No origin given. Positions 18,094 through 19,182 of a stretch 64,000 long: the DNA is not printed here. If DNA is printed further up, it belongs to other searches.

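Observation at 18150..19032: Eukaryote-type C2HC zinc finger at the N-terminus of a bacterial single-pass membrane protein, behind a sigma54-like promoter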

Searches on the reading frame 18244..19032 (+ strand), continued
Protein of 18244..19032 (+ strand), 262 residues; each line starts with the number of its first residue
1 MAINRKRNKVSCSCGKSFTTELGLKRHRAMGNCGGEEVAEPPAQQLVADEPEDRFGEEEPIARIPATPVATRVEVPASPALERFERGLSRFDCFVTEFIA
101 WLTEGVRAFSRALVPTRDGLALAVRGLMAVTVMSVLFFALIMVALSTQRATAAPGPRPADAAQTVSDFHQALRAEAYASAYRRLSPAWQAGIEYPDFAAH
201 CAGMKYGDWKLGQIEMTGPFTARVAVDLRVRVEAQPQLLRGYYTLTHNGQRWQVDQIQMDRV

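Call 57: search_protein_families(library=pfam, proteins=[P0030, P0038, P0022, P0035, P0028], max_evalue=0.1)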
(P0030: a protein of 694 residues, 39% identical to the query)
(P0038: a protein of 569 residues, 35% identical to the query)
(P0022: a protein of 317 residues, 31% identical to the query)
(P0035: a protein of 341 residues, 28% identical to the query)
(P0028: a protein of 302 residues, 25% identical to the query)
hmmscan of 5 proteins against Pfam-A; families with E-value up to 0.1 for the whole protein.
P0030 (694 aa): 5 families
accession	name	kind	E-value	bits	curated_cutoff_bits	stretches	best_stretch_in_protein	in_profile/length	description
PF00096.32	zf-C2H2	-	1.1e-30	104.7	25.2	7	525-543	5-23/23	Zinc finger, C2H2 type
PF13894.12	zf-C2H2_4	-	1.8e-15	56.6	27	2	525-543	5-23/24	C2H2-type zinc finger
PF07150.16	DUF1390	-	1.4e-06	28.7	24.7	0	141-169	6-33/226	Protein of unknown function (DUF1390)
PF03563.18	Bunya_G2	-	0.002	17.8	25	0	144-167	249-272/281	Bunyavirus glycoprotein G2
PF16622.11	zf-C2H2_11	-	0.023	14.8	27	1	524-541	8-25/29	zinc-finger C2H2-type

P0038 (569 aa): 3 families
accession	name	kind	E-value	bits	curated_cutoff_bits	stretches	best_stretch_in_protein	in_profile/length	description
PF00096.32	zf-C2H2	-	6.7e-10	39.3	25.2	1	502-518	5-21/23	Zinc finger, C2H2 type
PF22992.2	C2CH-4th_BIRD-IDD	-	0.0008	19.7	26.3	0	395-412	4-21/42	BIRD-IDD transcription factor, fourth C2HC zinc finger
PF13894.12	zf-C2H2_4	-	0.0019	19.2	27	0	502-518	5-21/24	C2H2-type zinc finger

P0022 (317 aa): 6 families
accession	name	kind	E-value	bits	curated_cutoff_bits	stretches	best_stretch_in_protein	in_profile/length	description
PF23104.1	Zf-C2H2_ZNF451_6th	-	0.00015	22.2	27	1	18-37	4-23/25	Sixth Zinc fingers C2H2 type, ZNF451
PF13912.12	zf-C2H2_6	-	0.0055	17.1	25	1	16-41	2-26/27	C2H2-type zinc finger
PF00096.32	zf-C2H2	-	0.0099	16.7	25.2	1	16-39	1-23/23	Zinc finger, C2H2 type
PF23447.1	DUF7128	-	0.023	15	25.7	1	16-36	13-33/44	Domain of unknown function (DUF7128)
PF13894.12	zf-C2H2_4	-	0.04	15.1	27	1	16-39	1-24/24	C2H2-type zinc finger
PF12171.14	zf-C2H2_jaz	-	0.098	13.3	22.6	0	16-37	2-23/27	Zinc-finger double-stranded RNA-binding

P0035 (341 aa): 3 families
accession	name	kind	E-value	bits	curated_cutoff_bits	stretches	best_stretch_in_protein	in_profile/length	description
PF13026.12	DUF3887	-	0.024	15.7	31.8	1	243-281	3-41/91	Protein of unknown function (DUF3887)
PF00096.32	zf-C2H2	-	0.032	15.1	25.2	1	10-31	1-22/23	Zinc finger, C2H2 type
PF13912.12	zf-C2H2_6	-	0.088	13.3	25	0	10-31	2-23/27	C2H2-type zinc finger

P0028 (302 aa): 3 families
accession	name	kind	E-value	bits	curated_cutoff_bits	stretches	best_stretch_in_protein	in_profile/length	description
PF00096.32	zf-C2H2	-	0.0027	18.5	25.2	1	10-29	1-20/23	Zinc finger, C2H2 type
PF13894.12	zf-C2H2_4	-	0.013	16.6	27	1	10-30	1-21/24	C2H2-type zinc finger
PF13451.12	zf_Tbcl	-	0.049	14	24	1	8-24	3-19/48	Probable treble clef domain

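Call 58: list_cluster_members(proteins=[P0030, P0038, P0022, P0035, P0028, P0020, P0025, P0029, P0040, P0015])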
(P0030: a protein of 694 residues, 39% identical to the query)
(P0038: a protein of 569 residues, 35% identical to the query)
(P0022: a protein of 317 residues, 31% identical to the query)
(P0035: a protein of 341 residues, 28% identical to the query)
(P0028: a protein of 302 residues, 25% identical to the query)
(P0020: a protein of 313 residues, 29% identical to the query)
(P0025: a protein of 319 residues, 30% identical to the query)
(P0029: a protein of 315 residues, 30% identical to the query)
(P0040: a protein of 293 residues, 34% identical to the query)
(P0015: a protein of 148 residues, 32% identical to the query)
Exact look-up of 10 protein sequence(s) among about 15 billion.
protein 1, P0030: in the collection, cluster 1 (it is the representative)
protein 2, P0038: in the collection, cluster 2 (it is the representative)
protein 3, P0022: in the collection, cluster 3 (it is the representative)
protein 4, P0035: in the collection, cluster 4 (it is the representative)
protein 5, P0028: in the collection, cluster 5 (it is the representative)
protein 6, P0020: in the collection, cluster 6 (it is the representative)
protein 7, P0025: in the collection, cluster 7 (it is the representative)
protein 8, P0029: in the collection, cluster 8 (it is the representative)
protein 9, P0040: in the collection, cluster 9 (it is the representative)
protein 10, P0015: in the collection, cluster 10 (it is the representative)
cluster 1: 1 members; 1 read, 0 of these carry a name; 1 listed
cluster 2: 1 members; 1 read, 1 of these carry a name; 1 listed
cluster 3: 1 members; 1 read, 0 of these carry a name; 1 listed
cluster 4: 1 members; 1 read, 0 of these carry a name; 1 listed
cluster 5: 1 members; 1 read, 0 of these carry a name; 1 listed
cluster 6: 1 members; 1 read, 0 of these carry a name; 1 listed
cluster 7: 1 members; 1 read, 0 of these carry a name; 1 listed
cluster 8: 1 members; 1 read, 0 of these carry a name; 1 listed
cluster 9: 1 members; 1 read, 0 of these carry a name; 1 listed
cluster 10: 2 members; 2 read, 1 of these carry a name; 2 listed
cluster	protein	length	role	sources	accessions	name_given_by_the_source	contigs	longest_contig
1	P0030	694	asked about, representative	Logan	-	-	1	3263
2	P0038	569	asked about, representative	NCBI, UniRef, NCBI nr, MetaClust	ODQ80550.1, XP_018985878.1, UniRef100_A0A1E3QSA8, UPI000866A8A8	hypothetical protein BABINDRAFT_160817 [Babjeviella inositovora NRRL Y-12698] | C2H2-type domain-containing protein n=1 Tax=Babjeviella inositovora NRRL Y-12698 ... | uncharacterized protein BABINDRAFT_160817 [Babjeviella inositovora NRRL Y-12698]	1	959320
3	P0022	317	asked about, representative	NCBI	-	-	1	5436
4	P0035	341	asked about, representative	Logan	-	-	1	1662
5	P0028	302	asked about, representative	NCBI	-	-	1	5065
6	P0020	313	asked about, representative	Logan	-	-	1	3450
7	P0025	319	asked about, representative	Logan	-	-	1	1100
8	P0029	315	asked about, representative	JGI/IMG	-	-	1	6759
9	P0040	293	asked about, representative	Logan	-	-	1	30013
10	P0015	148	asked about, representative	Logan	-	-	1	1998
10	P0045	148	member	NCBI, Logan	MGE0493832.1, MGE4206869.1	MAG: hypothetical protein AB7S38_31780 [Vulcanimicrobiota bacterium]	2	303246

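Call 59: find_encoding_contigs(protein=P0014, flank=6000, max_places=1)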
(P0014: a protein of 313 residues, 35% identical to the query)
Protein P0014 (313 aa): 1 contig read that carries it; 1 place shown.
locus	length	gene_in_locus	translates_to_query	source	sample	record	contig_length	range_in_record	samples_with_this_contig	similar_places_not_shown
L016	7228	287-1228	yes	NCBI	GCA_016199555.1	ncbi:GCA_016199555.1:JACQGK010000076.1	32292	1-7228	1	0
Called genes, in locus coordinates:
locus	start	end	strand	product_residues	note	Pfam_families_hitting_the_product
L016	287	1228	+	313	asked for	-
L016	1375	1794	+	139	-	PF09685:MamF_MmsF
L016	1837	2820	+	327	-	PF03706:LPG_synthase_TM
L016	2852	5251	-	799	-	-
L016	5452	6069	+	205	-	PF07238:PilZ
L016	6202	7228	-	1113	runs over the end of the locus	PF00873:ACR_tran, PF02355:SecD_SecF_C (weak)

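Call 60: find_encoding_contigs(protein=P0032, flank=6000, max_places=1)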
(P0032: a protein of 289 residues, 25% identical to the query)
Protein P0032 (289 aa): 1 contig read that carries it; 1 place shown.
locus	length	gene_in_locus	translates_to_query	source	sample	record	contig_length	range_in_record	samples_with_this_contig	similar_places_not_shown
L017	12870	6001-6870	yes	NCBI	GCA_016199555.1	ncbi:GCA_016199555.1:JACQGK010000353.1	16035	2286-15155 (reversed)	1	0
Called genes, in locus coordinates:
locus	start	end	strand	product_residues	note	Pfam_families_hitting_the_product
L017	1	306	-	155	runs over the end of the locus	PF00339:Arrestin_N (faint)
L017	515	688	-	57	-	PF20530:DUF6745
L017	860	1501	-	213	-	PF13489:Methyltransf_23 (weak), PF03848:TehB (weak), PF13649:Methyltransf_25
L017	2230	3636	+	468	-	PF00890:FAD_binding_2 (weak), PF01266:DAO, PF07992:Pyr_redox_2 (faint), PF13450:NAD_binding_8 (weak), PF00355:Rieske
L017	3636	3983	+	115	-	-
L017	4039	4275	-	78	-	PF05532:CsbD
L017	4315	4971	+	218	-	-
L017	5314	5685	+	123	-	PF02661:Fic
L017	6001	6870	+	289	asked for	-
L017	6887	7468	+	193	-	-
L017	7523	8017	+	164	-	PF01641:SelR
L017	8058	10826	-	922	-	PF00690:Cation_ATPase_N, PF00122:E1-E2_ATPase, PF00702:Hydrolase, PF13246:Cation_ATPase, PF08282:Hydrolase_3 (faint), PF00689:Cation_ATPase_C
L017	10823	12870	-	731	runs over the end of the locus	PF14742:GDE_N_bis, PF22422:MGH1-like_GH, PF06202:GDE_C (weak)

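Call 61: find_encoding_contigs(protein=P0040, flank=6000, max_places=1)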
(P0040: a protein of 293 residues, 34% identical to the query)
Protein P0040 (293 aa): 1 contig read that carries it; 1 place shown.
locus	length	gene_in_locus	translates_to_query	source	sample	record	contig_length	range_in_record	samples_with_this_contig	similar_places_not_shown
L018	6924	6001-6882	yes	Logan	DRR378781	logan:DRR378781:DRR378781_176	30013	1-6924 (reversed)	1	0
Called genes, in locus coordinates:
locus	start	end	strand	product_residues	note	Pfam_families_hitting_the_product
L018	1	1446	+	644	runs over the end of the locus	PF02310:B12-binding, PF04055:Radical_SAM (weak)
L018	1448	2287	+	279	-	PF00515:TPR_1 (faint), PF07719:TPR_2 (faint), PF13432:TPR_16 (faint), PF13414:TPR_11 (faint), PF14559:TPR_19 (faint)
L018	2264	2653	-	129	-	PF12680:SnoaL_2 (weak)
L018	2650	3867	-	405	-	PF00962:A_deaminase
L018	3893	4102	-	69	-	-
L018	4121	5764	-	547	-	PF00209:SNF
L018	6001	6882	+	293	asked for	-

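Call 62: find_encoding_contigs(protein=P0008, flank=6000, max_places=1)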
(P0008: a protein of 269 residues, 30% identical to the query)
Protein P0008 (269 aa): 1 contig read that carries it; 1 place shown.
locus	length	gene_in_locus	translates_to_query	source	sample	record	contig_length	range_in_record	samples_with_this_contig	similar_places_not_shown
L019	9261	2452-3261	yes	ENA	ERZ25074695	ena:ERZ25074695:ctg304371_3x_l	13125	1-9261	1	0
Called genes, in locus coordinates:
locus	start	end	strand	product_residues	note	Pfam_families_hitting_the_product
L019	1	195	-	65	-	?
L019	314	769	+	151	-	-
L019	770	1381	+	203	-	-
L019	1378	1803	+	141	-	-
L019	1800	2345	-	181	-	-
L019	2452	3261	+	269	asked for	-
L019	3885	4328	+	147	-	-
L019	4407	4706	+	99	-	-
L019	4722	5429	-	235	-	-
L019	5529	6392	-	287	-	PF00756:Esterase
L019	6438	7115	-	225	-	PF13489:Methyltransf_23, PF02353:CMAS (weak), PF08241:Methyltransf_11, PF08242:Methyltransf_12, PF13649:Methyltransf_25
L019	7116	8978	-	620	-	PF07690:MFS_1, PF05977:MFS_3 (weak), PF01553:Acyltransferase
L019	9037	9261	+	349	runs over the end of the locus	PF00180:Iso_dh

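Call 106: find_encoding_contigs(protein=P0010, flank=3000, max_places=1)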
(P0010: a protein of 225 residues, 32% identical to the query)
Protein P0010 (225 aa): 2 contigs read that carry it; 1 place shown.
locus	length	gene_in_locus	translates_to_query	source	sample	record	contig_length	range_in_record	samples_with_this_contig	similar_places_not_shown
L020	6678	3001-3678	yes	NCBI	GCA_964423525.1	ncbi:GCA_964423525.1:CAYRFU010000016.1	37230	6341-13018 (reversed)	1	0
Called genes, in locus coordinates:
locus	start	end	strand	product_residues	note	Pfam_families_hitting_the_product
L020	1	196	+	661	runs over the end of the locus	PF13176:TPR_7 (faint), PF13424:TPR_12 (faint), PF13428:TPR_14 (faint), PF13174:TPR_6 (faint), PF13181:TPR_8 (faint), PF00515:TPR_1 (faint), PF07719:TPR_2 (faint), PF14559:TPR_19 (faint)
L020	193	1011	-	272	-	PF00487:FA_desaturase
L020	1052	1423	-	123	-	-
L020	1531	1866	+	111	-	-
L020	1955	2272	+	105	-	-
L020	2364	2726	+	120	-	-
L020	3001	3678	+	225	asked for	-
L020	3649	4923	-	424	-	PF00082:Peptidase_S8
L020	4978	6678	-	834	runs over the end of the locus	PF12704:MacB_PCD, PF02687:FtsX, PF12704:MacB_PCD (weak), PF02687:FtsX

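Call 107: find_encoding_contigs(protein=P0036, flank=3000, max_places=1)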
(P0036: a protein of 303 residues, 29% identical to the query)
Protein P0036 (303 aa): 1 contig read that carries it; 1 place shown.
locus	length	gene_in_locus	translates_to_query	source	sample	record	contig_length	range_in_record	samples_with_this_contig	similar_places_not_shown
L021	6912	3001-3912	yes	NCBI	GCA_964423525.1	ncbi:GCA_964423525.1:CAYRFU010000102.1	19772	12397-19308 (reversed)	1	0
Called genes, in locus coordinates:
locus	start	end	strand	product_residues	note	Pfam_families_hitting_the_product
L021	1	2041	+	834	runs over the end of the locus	?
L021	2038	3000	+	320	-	PF14559:TPR_19 (faint), PF07719:TPR_2 (faint), PF13424:TPR_12 (faint), PF13428:TPR_14 (faint), PF12895:ANAPC3 (faint), PF13414:TPR_11 (faint), PF13431:TPR_17 (faint), PF00515:TPR_1 (faint)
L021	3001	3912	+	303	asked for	-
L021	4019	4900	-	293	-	PF13489:Methyltransf_23, PF08241:Methyltransf_11, PF08242:Methyltransf_12 (weak), PF13649:Methyltransf_25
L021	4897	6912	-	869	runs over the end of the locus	-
